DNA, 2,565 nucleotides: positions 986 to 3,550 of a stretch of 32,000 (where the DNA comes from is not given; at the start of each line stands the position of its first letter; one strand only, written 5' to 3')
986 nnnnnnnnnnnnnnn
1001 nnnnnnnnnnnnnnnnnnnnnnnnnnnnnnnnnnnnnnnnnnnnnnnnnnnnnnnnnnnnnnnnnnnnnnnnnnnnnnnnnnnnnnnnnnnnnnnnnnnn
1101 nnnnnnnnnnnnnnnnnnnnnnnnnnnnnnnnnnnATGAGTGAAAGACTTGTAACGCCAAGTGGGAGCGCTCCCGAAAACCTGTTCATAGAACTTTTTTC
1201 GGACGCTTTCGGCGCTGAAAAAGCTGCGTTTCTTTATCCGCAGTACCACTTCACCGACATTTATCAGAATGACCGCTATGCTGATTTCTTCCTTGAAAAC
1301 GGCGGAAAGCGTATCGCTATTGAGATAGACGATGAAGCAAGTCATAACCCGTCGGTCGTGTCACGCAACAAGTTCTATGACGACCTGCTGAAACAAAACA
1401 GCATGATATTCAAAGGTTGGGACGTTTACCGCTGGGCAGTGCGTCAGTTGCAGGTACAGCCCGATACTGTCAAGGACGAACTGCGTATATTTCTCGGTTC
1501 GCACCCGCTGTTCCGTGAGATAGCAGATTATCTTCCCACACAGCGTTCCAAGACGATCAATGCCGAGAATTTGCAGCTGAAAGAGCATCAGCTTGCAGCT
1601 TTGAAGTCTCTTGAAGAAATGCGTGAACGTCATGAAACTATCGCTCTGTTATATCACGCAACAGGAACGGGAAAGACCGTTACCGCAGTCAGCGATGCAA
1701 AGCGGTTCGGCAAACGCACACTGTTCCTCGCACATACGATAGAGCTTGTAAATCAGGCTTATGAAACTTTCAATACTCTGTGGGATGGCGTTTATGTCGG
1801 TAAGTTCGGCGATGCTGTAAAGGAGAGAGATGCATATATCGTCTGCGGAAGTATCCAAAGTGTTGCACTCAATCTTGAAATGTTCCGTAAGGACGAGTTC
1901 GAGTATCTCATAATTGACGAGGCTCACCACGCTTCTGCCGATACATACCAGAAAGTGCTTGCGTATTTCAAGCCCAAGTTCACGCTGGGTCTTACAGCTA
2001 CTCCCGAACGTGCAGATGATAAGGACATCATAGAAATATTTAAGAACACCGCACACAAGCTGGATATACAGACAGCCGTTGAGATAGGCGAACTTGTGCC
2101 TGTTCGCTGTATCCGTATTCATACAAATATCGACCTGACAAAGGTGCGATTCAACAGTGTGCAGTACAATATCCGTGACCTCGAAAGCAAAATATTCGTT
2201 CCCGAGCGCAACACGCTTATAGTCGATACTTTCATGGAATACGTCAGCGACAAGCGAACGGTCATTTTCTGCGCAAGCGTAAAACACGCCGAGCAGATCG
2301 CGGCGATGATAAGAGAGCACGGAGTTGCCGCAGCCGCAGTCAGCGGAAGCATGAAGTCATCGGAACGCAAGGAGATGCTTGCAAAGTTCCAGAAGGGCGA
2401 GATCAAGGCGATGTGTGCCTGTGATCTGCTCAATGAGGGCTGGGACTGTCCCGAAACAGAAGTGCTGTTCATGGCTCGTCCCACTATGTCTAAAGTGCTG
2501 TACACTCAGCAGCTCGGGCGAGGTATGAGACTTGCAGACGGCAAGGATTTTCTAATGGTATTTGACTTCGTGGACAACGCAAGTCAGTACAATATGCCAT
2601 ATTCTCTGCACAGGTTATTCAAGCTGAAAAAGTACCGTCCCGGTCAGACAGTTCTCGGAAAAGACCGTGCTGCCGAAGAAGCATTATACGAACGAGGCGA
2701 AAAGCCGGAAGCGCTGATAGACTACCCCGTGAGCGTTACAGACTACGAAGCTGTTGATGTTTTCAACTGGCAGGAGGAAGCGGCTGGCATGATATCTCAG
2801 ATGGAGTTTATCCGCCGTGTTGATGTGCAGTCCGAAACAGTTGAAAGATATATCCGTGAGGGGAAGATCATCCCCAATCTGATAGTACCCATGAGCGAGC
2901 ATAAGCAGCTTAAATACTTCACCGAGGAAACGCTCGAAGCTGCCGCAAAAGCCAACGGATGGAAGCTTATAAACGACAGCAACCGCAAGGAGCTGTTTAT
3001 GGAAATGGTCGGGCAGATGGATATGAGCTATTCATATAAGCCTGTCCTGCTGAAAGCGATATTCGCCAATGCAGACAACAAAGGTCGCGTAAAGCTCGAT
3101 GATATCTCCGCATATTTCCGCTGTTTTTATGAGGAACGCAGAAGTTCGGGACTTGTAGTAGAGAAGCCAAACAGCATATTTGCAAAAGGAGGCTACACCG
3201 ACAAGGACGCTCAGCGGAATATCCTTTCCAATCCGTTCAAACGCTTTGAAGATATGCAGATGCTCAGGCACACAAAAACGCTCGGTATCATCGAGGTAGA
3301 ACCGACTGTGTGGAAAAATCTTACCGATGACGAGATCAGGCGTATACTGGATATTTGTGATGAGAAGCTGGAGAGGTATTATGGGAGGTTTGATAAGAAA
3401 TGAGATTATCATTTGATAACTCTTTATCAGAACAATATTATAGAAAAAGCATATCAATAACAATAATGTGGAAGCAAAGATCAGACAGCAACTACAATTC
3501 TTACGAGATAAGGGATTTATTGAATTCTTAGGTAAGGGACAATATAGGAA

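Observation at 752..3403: Candidate uncharacterised two-gene defence module: MazG-like NTP pyrophosphohydrolase coupled to a Vsr/DUF559-nuclease, DEAH-helicase and HTH fusion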

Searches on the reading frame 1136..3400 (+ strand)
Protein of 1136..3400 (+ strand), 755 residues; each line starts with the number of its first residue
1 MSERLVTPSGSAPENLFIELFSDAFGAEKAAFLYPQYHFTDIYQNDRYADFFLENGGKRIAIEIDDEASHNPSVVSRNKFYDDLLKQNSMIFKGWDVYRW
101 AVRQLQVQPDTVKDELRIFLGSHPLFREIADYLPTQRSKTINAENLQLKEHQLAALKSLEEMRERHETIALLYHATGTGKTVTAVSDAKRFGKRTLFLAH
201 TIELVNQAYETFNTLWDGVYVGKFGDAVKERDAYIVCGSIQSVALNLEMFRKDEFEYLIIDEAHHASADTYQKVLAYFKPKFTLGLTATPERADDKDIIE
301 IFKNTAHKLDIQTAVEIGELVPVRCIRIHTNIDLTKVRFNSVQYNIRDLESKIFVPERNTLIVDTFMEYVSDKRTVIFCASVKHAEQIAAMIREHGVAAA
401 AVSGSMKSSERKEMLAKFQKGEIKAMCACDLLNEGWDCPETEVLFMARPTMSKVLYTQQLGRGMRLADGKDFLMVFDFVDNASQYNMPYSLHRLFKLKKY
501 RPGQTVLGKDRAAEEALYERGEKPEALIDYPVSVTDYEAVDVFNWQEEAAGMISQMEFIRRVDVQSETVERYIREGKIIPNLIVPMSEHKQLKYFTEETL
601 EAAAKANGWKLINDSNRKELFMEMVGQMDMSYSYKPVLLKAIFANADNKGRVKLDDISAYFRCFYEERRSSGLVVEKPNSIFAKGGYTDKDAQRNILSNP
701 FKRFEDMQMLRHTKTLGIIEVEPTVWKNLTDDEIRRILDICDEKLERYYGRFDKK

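Call 3: search_protein_families(library=pfam, proteins=[window:1136-3400:+], max_evalue=0.01)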
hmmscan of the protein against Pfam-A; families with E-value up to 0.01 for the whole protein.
window:1136-3400:+ (755 aa): 7 families
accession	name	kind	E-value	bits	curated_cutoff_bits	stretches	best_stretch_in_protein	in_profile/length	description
PF04851.21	ResIII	-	3.8e-35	121.7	22.5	1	146-292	2-164/164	Type III restriction enzyme, res subunit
PF00271.37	Helicase_C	-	7.7e-17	62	23.5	1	368-466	11-109/110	Helicase conserved C-terminal domain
PF18766.7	SWI2_SNF2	-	7.4e-13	49.1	26.7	1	152-338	2-203/221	SWI2/SNF2 ATPase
PF00270.35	DEAD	-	3.5e-11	43.6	26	1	152-292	4-162/167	DEAD/DEAH box helicase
PF00176.29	SNF2-rel_dom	-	0.0027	17.3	24.9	0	230-302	101-175/290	SNF2-related domain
PF13307.12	Helicase_C_2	-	0.0055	17.2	25.3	0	371-440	8-82/170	Helicase C-terminal domain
PF18741.7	MTES_1575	-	0.0055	17.2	38.2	0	48-117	26-93/96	REase_MTES_1575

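Call 4: search_protein_families(library=padloc, proteins=[window:1136-3400:+], max_evalue=0.01)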
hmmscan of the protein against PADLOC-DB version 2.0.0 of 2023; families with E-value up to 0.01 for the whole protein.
window:1136-3400:+ (755 aa): 30 families (the best 25 are shown)
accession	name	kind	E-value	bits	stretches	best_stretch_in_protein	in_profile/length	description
PDLC03658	mREase_IV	-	2.6e-53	179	1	152-490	227-570/953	Type IV methyl-directed restriction enzyme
PDLC03659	mREase_IV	-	2.7e-50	169.2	1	152-481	226-568/945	Type IV methyl-directed restriction enzyme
PDLC02707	PbeA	-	4e-34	116.2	2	367-479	517-630/672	PbeA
PDLC02704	PbeA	-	1.5e-28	97.7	3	371-483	529-648/682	PbeA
PDLC03047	REase_I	-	3.2e-20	69.5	2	149-343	345-548/1107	Type I restriction enzyme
PDLC03049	REase_I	-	4.1e-20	69.4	1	154-595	174-659/807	Type I restriction enzyme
PDLC02705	PbeA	-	5e-18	62.6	2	366-480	520-634/691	PbeA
PDLC02706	PbeA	-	3.7e-16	56.8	2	406-479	599-672/722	PbeA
PDLC03928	PsyrT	-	3e-10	37.1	1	372-465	241-334/689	-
PDLC01089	C3a193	-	2.4e-09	34.1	1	292-485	405-599/983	poss. alt. Cas3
PDLC02703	PbeA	-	5.8e-09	33.1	1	373-481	510-616/626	PbeA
PDLC02864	DpdF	-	6.3e-09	33.1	1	341-487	209-349/610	DpdF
PDLC03653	REase_III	-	8.3e-09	32.1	1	242-466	251-469/883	Type III restriction enzyme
PDLC02870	DpdF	-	1e-08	32.2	1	372-480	226-334/534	DpdF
PDLC01439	typeIV_DinG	-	2.2e-08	31.2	1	366-440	398-471/575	CAS-IV-A; associated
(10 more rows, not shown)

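Call 5: search_protein_families(library=ncbifam, proteins=[window:1136-3400:+], max_evalue=0.01)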
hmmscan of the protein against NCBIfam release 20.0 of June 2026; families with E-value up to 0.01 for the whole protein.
window:1136-3400:+ (755 aa): 35 families (the best 25 are shown)
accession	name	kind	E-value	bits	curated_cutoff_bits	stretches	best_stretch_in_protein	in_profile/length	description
NF053632.1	heli_RadD_YejH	equivalog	8.4e-43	146.5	720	1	147-484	2-360/573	DNA repair helicase RadD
NF046051.1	restrict_EcoAI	equivalog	3e-37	128.4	550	1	152-486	162-536/768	EcoAI/FtnUII family type I restriction enzme subunit R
NF008521.0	PRK11448.1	equivalog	2.3e-20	72.3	729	2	340-480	663-816/1123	type I restriction-modification system endonuclease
TIGR04095.1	dnd_restrict_1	equivalog_domain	3.8e-20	72.3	600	2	367-480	282-397/451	DNA phosphorothioation system restriction enzyme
NF045503.1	repair_heli_XPB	equivalog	1.1e-16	60.6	610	1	137-481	173-523/548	DNA repair helicase XPB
NF010337.0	PRK13766.1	equivalog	2.2e-16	59.2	610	2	357-474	351-476/781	Hef nuclease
NF003673.1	PRK05298.1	equivalog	4.2e-14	51.8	743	2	368-446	439-517/653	excinuclease ABC subunit UvrB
TIGR00631.1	uvrb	equivalog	1.6e-13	49.8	750.1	2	370-444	441-515/658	excinuclease ABC subunit UvrB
NF008744.0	PRK11776.1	equivalog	4.2e-10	38.8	524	1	356-465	227-335/460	ATP-dependent RNA helicase DbpA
TIGR00614.1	recQ_fam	subfamily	6.8e-10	38.3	219.8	1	333-482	185-336/470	RecQ family ATP-dependent DNA helicase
NF008394.0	PRK11192.1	equivalog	8.8e-09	34.7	507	1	365-465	240-340/441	ATP-dependent RNA helicase SrmB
TIGR00348.1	hsdR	subfamily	4.8e-08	32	284.55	1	98-324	194-446/674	HsdR family type I site-specific deoxyribonuclease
TIGR01389.1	recQ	equivalog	1.3e-07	30.5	640.2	1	364-482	216-334/591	DNA helicase RecQ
TIGR00603.1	rad25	subfamily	1.7e-07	29.8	328.7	1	175-469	283-592/734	DNA repair helicase rad25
NF008279.0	PRK11057.1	equivalog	1.9e-06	26.6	1015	1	363-481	224-345/608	ATP-dependent DNA helicase RecQ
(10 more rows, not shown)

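Call 9: find_homologous_proteins(query=window:1136-3400:+, max_evalue=1e-10)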
Query window:1136-3400:+ (755 aa): 7640 proteins with E <= 1e-10 among 8000 candidates; the best 120 are listed.
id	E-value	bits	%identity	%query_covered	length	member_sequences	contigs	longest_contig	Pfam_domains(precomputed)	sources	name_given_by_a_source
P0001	0.0e+0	1685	98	100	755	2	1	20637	PF00270.36,PF18766.8,PF00271.38,PF04851.22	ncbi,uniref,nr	ncbi:DEAD/DEAH box helicase [Ruminococcus sp.]|uniref:DEAD/DEAH box helicase n=1 Tax=Ruminococcus sp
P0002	0.0e+0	1653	96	100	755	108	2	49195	PF00270.36,PF18766.8,PF00271.38,PF04851.22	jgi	-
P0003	0.0e+0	1642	96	100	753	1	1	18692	PF00270.36,PF18766.8,PF00271.38,PF04851.22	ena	-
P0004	0.0e+0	1630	95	100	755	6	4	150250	PF00270.36,PF18766.8,PF00271.38,PF04851.22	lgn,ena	-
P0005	0.0e+0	1612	94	99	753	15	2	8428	PF00270.36,PF18766.8,PF00271.38,PF04851.22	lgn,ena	-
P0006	0.0e+0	1608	94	99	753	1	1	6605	PF00270.36,PF18766.8,PF00271.38,PF04851.22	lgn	-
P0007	0.0e+0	1566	91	100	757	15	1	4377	PF00270.36,PF18766.8,PF00271.38,PF04851.22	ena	-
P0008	0.0e+0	1542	89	100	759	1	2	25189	PF00270.36,PF18766.8,PF00271.38,PF04851.22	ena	-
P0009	0.0e+0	1537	89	100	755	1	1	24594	PF00270.36,PF18766.8,PF00271.38,PF04851.22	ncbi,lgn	-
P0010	0.0e+0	1527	89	99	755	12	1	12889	PF00270.36,PF18766.8,PF00271.38,PF04851.22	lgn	-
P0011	0.0e+0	1520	89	99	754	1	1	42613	PF00270.36,PF18766.8,PF00271.38,PF04851.22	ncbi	-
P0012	0.0e+0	1516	95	94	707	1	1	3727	PF00270.36,PF18766.8,PF00271.38,PF04851.22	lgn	-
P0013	0.0e+0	1494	87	100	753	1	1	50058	PF00270.36,PF18766.8,PF00271.38,PF04851.22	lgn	-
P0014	0.0e+0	1467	95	90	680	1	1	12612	PF00270.36,PF18766.8,PF00271.38,PF04851.22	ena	-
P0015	0.0e+0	1467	95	90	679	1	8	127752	PF00270.36,PF18766.8,PF00271.38,PF04851.22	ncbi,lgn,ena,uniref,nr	ncbi:DEAD/DEAH box helicase [Ruminococcus flavefaciens]|uniref:DEAD/DEAH box helicase n=1 Tax=Rumino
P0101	0.0e+0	1355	78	99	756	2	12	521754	PF00270.36,PF18766.8,PF00271.38,PF04851.22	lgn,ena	-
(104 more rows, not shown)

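Call 10: find_encoding_contigs(protein=P0101, flank=10000, max_places=4)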
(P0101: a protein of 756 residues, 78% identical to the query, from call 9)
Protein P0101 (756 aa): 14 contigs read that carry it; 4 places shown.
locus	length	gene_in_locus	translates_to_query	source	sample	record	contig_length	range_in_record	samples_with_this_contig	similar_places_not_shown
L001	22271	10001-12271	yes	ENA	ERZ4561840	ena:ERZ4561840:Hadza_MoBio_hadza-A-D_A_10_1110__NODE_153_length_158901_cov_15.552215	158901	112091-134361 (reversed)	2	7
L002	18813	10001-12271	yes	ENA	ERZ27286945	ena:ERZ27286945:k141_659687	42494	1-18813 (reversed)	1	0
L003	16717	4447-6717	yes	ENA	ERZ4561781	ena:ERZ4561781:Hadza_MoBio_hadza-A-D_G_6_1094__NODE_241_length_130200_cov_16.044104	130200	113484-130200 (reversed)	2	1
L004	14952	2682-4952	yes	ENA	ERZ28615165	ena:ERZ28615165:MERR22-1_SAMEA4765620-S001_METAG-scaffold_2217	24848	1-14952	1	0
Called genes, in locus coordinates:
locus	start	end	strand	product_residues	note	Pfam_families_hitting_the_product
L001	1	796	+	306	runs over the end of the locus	-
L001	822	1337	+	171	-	-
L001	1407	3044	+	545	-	PF08238:Sel1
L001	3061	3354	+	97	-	-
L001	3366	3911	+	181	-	-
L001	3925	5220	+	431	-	PF00069:Pkinase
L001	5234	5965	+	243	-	PF00092:VWA (weak)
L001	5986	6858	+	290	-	PF13672:PP2C_2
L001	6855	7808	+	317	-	-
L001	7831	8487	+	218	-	-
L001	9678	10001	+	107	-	-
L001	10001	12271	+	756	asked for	PF00270:DEAD, PF04851:ResIII, PF18766:SWI2_SNF2, PF00271:Helicase_C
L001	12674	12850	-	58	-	-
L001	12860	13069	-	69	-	PF13155:Toprim_2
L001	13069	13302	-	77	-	-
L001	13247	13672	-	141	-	-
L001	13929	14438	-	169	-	-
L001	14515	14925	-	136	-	PF14106:DUF4279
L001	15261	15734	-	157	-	-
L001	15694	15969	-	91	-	-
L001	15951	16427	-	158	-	-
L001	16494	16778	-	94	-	-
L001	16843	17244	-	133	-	PF16804:DUF5071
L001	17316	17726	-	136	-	-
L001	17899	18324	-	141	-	-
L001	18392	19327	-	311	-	PF17117:DUF5104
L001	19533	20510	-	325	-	PF17117:DUF5104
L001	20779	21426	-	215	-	PF13646:HEAT_2 (faint)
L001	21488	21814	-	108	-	-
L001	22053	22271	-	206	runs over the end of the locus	PF27472:YwmA (faint)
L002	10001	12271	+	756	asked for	PF00270:DEAD, PF04851:ResIII, PF18766:SWI2_SNF2, PF00271:Helicase_C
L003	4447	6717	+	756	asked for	PF00270:DEAD, PF04851:ResIII, PF18766:SWI2_SNF2, PF00271:Helicase_C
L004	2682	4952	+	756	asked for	PF00270:DEAD, PF04851:ResIII, PF18766:SWI2_SNF2, PF00271:Helicase_C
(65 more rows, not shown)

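Call 11: find_encoding_contigs(protein=P0004, flank=10000, max_places=3)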
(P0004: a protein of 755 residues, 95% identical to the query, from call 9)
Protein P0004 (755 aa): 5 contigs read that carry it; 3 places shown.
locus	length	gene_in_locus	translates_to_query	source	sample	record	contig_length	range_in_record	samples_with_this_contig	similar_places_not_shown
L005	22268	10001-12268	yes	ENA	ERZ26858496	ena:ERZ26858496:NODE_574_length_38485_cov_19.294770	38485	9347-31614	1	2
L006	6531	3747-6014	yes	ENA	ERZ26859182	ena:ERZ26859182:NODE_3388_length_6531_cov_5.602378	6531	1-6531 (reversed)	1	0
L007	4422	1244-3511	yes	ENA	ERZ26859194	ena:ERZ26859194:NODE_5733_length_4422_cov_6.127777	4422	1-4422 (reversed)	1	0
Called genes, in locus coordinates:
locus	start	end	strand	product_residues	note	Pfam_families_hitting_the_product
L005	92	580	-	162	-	-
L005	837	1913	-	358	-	PF07508:Recombinase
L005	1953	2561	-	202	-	PF00239:Resolvase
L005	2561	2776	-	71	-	-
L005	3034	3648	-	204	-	PF13707:RloB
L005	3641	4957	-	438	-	PF13304:AAA_21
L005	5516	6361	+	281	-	PF02525:Flavodoxin_2, PF03358:FMN_red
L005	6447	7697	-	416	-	PF00005:ABC_tran (weak)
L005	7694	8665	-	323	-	PF17755:UvrA_DNA-bind (faint)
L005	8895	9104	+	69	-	-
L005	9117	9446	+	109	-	PF00436:SSB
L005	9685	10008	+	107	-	-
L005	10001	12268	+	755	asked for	PF00270:DEAD, PF04851:ResIII, PF18766:SWI2_SNF2, PF00271:Helicase_C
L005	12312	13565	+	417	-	PF01966:HD (weak), PF13286:HD_assoc (faint)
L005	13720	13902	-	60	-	-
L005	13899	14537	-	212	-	PF01695:IstB_IS21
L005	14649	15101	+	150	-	-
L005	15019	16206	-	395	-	PF00665:rve (weak), PF22483:Mu-transpos_C_2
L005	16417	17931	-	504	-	PF14072:DndB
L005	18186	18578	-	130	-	-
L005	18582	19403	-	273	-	PF02086:MethyltransfD12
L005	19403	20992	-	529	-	PF08378:NERD, PF02562:PhoH (faint), PF04851:ResIII (weak), PF09848:SLFN-g3_helicase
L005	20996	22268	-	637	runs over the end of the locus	-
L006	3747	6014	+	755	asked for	PF00270:DEAD, PF04851:ResIII, PF18766:SWI2_SNF2, PF00271:Helicase_C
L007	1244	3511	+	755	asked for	PF00270:DEAD, PF04851:ResIII, PF18766:SWI2_SNF2, PF00271:Helicase_C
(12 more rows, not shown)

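Call 13: search_solved_structures(query=window:1136-3400:+, max_evalue=0.01)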
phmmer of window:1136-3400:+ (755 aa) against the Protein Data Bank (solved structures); distinct sequences matched with E-value up to 0.01: 136 (the best 60 are shown).
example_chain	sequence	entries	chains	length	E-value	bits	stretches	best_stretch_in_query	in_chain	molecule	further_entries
7clg_A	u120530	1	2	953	1.7e-51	178.5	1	152-491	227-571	Putative helicase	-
6jde_B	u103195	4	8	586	4.2e-33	117.7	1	151-484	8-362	Putative DNA repair helicase RadD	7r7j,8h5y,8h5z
3h1t_A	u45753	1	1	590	2.9e-22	81.9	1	168-484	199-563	Type I site-specific restriction-modification system, R (Restriction) subunit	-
6p66_A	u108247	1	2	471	7.3e-18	67.4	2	172-297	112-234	DNA repair protein RAD25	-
2fwr_A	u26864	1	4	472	7.4e-18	67.4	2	172-297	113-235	DNA repair protein RAD25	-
6p4f_A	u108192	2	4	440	1.3e-16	63.2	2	143-301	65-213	DNA-dependent ATPase XPBII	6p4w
5tnu_A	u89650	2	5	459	1.5e-16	63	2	143-301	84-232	DNA-dependent ATPase XPBII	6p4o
2fz4_A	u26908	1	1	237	1.1e-10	43.7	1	172-296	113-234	DNA repair protein RAD25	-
3eaq_A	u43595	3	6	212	3e-08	35.6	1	353-477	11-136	Heat resistant RNA dependent ATPase | Hera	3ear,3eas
9mw6_A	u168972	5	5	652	3.1e-08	35.6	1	332-484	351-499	AncD1D2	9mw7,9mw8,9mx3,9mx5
6o8h_A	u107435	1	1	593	3.8e-08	35.3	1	371-479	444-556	UvrABC system protein B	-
3i32_A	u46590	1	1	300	4.4e-08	35.1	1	353-476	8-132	Heat resistant RNA dependent ATPase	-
6o8e_A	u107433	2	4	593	4.6e-08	35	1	371-479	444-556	UvrABC system protein B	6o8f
6o8g_A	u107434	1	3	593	5e-08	34.9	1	371-479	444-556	UvrABC system protein B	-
1t5l_A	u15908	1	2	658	5.5e-08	34.7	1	371-479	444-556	UvrABC system protein B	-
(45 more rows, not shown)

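Call 33: find_related_loci(query=A2, collection=genome_contigs, flank=6000)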
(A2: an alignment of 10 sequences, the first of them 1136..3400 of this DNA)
Query A2 (755 aa) in genome_contigs; peptide patterns used: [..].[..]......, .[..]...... (x = any residue, [..] = any of these).
600 stretches matched a pattern (row limit reached: there are more); 302 encode a relative of the query (tblastn E <= 1e-3); the best 80 are kept; 80 distinct loci.
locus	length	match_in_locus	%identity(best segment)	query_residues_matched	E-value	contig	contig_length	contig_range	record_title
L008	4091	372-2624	96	1-751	0e+0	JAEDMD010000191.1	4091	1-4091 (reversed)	MAG: Oscillospiraceae bacterium isolate MAG257 NODE_26324_length_4091_cov_4.625372, whole genome shotgun sequence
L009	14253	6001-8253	95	1-751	0e+0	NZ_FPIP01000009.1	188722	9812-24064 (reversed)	Ruminococcus flavefaciens strain YL228, whole genome shotgun sequence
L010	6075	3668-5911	79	7-752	0e+0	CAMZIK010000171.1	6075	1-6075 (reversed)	MAG TPA_asm: uncultured Clostridia bacterium isolate SRR10912540_bin.40_metaWRAP_v1.3_MAG genome assembly, contig: ERZ14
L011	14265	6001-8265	78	1-752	0e+0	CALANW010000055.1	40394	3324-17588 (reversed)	MAG TPA_asm: uncultured Ruminococcus sp. isolate ERR2619740_bin.114_CONCOCT_v1.1_MAG genome assembly, contig: ERZ1026854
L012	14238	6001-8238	80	9-752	0e+0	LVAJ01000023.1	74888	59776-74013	MAG: Clostridiales bacterium Firm_04 _contig_371451, whole genome shotgun sequence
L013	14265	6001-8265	79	1-753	0e+0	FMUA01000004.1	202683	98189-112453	Ruminococcaceae bacterium P7 genome assembly, contig: IE30DRAFT_scaffold00003.3, whole genome shotgun sequence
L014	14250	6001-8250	78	7-754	0e+0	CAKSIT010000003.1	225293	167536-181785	MAG: uncultured Oscillospiraceae bacterium isolate REFINED_METABAT215_TOP10_CONTIGS_1500_ASSEMBLY_K77_MERGED__Hadza_MoBi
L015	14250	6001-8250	78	7-754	0e+0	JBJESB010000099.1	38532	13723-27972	MAG: Oscillospiraceae bacterium isolate PUUB23_bin.030 NODE_376_length_38532_cov_8.930920, whole genome shotgun sequence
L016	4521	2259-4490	78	9-751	0e+0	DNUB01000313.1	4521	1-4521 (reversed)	MAG TPA_asm: Oscillospiraceae bacterium isolate UBA11956 contig_46898, whole genome shotgun sequence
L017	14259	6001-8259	77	1-751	0e+0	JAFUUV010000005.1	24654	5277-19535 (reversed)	MAG: Ruminococcus sp. isolate RGIG4846 Roe_deer_Rumen-1__c7059, whole genome shotgun sequence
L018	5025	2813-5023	79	1-735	0e+0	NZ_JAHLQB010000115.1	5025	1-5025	Lachnoclostridium sp. MSJ-17 M-17_ctg000518, whole genome shotgun sequence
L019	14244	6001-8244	75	7-752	0e+0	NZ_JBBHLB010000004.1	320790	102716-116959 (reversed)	Flavonifractor porci strain P01024 N24_ctg04, whole genome shotgun sequence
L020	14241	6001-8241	76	9-753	0e+0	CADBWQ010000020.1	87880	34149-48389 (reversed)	MAG: Ruminococcaceae bacterium isolate RUG14376 genome assembly, contig: RUG14376_asm_20, whole genome shotgun sequence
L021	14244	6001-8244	74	7-752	0e+0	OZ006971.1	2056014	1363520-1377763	MAG: uncultured Clostridia bacterium isolate 6732_HOM_VAC_s94.ctg000121c_hifiasm_circ MAG genome assembly, chromosome: 1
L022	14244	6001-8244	74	9-754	0e+0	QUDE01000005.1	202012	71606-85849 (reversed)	Ruminococcaceae bacterium AM07-15 AM07-15.Scaf5, whole genome shotgun sequence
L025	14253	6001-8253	73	7-755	0e+0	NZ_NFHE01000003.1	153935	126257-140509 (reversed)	Pseudoflavonifractor sp. An85 An85_contig_3, whole genome shotgun sequence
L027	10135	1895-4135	75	7-751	0e+0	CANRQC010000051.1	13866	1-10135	MAG: uncultured Oscillospiraceae bacterium isolate Lapin-016__bin92 genome assembly, contig: Lapin-016__NODE_3967_length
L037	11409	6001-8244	72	7-751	0e+0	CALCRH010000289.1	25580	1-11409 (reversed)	MAG TPA_asm: uncultured Clostridia bacterium isolate SRR6425769_bin.65_CONCOCT_v1.1_MAG genome assembly, contig: ERZ1767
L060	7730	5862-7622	74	7-593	0e+0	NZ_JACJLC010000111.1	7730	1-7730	Pseudoflavonifractor phocaeensis strain An507 An507_contig-110_110, whole genome shotgun sequence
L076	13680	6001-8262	52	3-754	0e+0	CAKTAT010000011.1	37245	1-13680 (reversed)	MAG: uncultured Faecalibacterium sp. isolate REFINED_METABAT215_TOP10_CONTIGS_1500_ASSEMBLY_K77_MERGED__Hadza_PheChl_Fib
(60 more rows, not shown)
